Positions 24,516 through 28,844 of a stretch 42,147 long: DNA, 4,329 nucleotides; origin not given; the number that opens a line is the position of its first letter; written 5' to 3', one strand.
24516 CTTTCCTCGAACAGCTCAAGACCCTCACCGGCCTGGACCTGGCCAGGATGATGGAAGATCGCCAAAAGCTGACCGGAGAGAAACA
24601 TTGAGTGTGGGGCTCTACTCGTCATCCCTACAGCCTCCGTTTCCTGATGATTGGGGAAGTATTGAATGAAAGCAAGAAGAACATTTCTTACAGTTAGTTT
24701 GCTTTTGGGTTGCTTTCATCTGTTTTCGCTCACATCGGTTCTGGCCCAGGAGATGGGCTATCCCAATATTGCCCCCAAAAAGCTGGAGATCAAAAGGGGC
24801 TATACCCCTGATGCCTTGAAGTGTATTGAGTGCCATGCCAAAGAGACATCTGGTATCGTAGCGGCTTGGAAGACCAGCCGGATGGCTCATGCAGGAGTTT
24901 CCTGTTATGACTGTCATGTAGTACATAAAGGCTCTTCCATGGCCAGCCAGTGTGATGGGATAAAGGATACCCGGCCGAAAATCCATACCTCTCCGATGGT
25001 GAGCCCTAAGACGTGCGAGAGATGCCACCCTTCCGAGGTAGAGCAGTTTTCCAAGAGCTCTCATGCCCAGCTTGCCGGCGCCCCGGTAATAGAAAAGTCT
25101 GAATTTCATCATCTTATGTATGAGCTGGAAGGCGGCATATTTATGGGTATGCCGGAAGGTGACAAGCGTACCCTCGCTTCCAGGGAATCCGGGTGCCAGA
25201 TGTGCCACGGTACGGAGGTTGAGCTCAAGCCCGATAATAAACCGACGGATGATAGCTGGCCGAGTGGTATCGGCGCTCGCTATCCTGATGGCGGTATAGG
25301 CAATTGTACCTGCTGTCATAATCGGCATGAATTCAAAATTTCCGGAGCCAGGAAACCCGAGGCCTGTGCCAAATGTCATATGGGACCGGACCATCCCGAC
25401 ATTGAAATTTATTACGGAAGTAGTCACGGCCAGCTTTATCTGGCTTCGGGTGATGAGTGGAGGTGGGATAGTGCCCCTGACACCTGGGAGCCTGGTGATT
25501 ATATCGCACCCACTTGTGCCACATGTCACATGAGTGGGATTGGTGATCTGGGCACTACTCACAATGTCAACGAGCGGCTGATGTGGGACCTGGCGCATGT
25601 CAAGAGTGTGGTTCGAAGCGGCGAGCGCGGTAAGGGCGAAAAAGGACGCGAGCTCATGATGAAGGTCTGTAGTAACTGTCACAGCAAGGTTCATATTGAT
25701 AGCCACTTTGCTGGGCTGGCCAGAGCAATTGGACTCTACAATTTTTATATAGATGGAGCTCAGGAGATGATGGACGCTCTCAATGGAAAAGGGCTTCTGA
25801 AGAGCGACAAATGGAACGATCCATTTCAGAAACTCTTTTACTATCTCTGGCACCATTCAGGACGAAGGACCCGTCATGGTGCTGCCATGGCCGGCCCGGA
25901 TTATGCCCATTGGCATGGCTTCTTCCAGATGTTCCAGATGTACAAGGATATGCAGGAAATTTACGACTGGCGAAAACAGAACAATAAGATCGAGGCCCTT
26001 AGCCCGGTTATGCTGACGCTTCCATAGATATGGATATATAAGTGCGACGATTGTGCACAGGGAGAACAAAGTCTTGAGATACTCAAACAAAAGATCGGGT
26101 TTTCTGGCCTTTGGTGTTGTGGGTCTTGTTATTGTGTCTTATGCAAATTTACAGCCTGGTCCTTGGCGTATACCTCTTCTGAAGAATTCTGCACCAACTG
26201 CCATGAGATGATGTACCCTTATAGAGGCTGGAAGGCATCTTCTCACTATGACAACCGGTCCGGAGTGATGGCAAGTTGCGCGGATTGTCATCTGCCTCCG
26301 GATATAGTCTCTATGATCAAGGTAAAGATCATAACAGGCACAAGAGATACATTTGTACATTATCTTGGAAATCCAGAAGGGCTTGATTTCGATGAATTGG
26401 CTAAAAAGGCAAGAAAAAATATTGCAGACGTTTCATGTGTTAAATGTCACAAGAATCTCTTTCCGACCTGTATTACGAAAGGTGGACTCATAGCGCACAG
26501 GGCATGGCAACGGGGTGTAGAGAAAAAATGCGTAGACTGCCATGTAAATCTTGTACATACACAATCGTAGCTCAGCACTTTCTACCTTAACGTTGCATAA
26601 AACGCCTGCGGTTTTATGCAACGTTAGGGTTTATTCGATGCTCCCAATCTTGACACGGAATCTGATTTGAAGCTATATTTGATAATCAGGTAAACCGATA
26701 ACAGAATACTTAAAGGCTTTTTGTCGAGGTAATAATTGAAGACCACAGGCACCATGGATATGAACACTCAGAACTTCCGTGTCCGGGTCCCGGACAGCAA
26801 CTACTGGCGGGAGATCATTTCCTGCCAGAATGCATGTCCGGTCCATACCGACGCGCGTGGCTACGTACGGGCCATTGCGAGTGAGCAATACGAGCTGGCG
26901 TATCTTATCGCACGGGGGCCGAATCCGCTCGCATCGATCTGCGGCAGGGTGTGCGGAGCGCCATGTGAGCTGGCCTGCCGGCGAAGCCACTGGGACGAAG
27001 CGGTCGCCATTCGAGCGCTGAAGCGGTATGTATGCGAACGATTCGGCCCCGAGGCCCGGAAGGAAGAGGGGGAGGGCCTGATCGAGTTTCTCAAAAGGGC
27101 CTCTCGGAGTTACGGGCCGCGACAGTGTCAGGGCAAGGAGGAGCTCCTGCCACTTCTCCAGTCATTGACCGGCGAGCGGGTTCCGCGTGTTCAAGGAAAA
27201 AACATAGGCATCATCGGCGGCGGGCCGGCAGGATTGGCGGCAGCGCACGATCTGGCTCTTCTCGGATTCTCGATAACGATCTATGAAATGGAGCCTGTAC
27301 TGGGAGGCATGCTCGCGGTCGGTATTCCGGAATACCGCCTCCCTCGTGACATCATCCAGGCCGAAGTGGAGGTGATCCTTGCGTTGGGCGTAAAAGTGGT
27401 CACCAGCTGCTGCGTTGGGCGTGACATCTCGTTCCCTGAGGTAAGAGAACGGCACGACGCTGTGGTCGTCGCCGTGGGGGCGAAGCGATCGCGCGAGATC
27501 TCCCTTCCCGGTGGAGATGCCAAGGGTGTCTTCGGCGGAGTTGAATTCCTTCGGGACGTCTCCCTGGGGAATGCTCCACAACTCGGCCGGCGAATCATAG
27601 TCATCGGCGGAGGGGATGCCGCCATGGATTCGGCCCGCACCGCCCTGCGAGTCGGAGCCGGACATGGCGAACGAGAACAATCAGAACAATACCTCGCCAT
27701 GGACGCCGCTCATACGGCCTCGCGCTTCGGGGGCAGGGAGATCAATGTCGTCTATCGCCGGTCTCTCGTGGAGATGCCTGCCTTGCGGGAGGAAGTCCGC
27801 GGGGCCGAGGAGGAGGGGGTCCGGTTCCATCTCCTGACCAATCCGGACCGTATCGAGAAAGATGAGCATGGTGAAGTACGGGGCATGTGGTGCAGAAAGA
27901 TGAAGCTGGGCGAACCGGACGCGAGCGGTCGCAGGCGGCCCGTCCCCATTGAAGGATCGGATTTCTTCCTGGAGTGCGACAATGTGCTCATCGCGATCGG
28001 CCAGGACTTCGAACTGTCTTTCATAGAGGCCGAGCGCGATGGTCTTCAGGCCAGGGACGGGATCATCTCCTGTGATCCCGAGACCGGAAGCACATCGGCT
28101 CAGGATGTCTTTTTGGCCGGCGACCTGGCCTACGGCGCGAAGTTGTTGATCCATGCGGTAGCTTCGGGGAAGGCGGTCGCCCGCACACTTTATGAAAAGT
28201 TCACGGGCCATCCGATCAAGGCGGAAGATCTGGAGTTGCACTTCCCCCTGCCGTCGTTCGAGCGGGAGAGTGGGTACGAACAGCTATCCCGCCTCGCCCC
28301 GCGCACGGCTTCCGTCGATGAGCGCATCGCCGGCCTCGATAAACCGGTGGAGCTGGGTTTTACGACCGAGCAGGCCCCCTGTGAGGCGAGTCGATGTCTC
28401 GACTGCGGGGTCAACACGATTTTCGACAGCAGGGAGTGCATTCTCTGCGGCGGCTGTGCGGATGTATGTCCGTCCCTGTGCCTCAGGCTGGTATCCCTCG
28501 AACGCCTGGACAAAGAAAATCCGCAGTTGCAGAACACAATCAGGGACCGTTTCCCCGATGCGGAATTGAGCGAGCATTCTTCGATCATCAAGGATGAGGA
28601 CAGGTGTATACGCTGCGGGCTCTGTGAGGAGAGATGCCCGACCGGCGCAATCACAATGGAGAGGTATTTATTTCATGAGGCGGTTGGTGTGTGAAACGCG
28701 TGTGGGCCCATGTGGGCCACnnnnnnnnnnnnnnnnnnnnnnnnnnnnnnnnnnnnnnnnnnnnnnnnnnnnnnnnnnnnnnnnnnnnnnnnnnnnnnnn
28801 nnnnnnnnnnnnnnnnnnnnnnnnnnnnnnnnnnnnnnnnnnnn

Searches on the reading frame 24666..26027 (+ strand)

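Call 23: search_protein_families(library=ncbifam, proteins=[window:24666-26027:+], max_evalue=0.00001)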
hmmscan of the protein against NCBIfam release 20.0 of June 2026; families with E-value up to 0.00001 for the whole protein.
window:24666-26027:+ (453 aa): 1 family
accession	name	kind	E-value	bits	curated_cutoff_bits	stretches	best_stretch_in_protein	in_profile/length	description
NF052343.1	hydrazine_HDH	equivalog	2e-18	66.1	900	1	213-344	224-349/564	hydrazine dehydrogenase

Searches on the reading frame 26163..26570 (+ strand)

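Call 23: search_protein_families(library=ncbifam, proteins=[window:26163-26570:+], max_evalue=0.00001)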
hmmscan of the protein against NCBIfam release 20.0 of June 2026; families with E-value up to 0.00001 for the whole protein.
window:26163-26570:+ (135 aa): 5 families
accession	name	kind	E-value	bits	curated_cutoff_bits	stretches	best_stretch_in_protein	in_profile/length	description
TIGR03153.1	cytochr_NrfH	equivalog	4.5e-21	75.4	134.2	1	3-132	24-138/138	cytochrome c nitrite reductase small subunit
TIGR02162.1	torC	equivalog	5.3e-19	68.7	478.2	1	2-132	39-178/387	pentaheme c-type cytochrome TorC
TIGR02161.1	napC_nirT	subfamily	7.6e-19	68.3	310.6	1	3-132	41-179/185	periplasmic nitrate (or nitrite) reductase c-type cytochrome, NapC/NirT family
NF011606.0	PRK15032.1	equivalog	1.8e-17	63.6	455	1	3-103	41-138/390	pentaheme c-type cytochrome TorC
NF007906.0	PRK10617.1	equivalog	6.4e-14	52.3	349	1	3-132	50-188/200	cytochrome c-type protein NapC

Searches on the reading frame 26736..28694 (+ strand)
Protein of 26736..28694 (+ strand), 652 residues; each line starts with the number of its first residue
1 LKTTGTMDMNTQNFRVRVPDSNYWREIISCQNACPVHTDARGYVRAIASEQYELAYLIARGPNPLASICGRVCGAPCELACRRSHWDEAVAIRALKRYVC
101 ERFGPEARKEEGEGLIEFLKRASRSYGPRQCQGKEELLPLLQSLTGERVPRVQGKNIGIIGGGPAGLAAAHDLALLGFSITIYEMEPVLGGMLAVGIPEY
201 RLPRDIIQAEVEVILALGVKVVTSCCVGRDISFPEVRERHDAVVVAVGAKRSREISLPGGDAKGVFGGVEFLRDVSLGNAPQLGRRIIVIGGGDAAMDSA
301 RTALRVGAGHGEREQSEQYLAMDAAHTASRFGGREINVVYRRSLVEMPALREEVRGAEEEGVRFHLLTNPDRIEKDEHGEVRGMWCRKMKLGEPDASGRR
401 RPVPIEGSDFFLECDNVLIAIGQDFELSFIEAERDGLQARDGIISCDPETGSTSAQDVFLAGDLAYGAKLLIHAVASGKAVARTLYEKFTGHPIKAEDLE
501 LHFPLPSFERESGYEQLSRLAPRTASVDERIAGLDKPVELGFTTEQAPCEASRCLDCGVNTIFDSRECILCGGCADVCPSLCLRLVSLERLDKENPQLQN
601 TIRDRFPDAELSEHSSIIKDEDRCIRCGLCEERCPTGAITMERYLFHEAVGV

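Call 23: search_protein_families(library=ncbifam, proteins=[window:26736-28694:+], max_evalue=0.00001)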
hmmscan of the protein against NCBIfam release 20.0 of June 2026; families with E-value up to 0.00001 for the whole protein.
window:26736-28694:+ (652 aa): 35 families (the best 25 are shown)
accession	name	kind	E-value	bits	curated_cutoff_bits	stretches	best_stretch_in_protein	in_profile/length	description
NF009410.0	PRK12771.1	subfamily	2e-130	436.1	516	3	152-308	136-292/566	NAD(P)-binding protein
NF009454.0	PRK12814.1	equivalog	4.9e-109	365.5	916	3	152-310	191-349/657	putative NADPH-dependent glutamate synthase small subunit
NF009414.0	PRK12778.1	equivalog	5.4e-94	315.9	1103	3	320-488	581-748/752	bifunctional dihydroorotate dehydrogenase B NAD binding subunit/NADPH-dependent glutamate synthase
TIGR01316.1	gltA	equivalog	8.7e-83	278.6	471.75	2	29-308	37-296/449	NADPH-dependent glutamate synthase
TIGR03315.1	Se_ygfK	equivalog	5.3e-81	272.4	835.3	3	320-581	677-900/1012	putative selenate reductase subunit YgfK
NF010590.0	PRK13984.1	equivalog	8.3e-81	271.9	946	2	152-485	286-602/611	putative oxidoreductase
TIGR01318.1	gltD_gamma_fam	subfamily_domain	2.1e-72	244.2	482.95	3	153-309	140-307/467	glutamate synthase, small subunit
NF009408.0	PRK12769.1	equivalog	1.8e-70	237.9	1003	2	153-309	326-493/659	formate-dependent uric acid utilization protein AegA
NF009413.0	PRK12775.1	equivalog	4.9e-67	226.6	1895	3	156-309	432-596/1006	putative trifunctional 2-polyprenylphenol hydroxylase/glutamate synthase subunit beta/ferritin domain-containing protein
NF009409.0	PRK12770.1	subfamily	6.3e-61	206.4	343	2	149-308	13-197/360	putative glutamate synthase subunit beta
NF009451.0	PRK12809.1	equivalog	1.2e-56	192.3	1154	2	149-308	307-475/639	formate-dependent uric acid utilization protein YgfT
NF009415.0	PRK12779.1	equivalog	2.3e-56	191.3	1519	2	156-308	308-471/944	putative bifunctional glutamate synthase subunit beta/2-polyprenylphenol hydroxylase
TIGR01317.1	GOGAT_sm_gam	subfamily_domain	4.9e-51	174.1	447.7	1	153-485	142-474/485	glutamate synthase small subunit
NF045663.1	diclust_near_Sec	equivalog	7.9e-37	126.7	530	2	28-106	18-96/759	pyridine nucleotide-disulfide oxidoreductase/dicluster-binding protein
TIGR03997.1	mycofact_OYE_2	equivalog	3.4e-15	55.5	793.15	1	149-272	375-495/645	mycofactocin system FadH/OYE family oxidoreductase 2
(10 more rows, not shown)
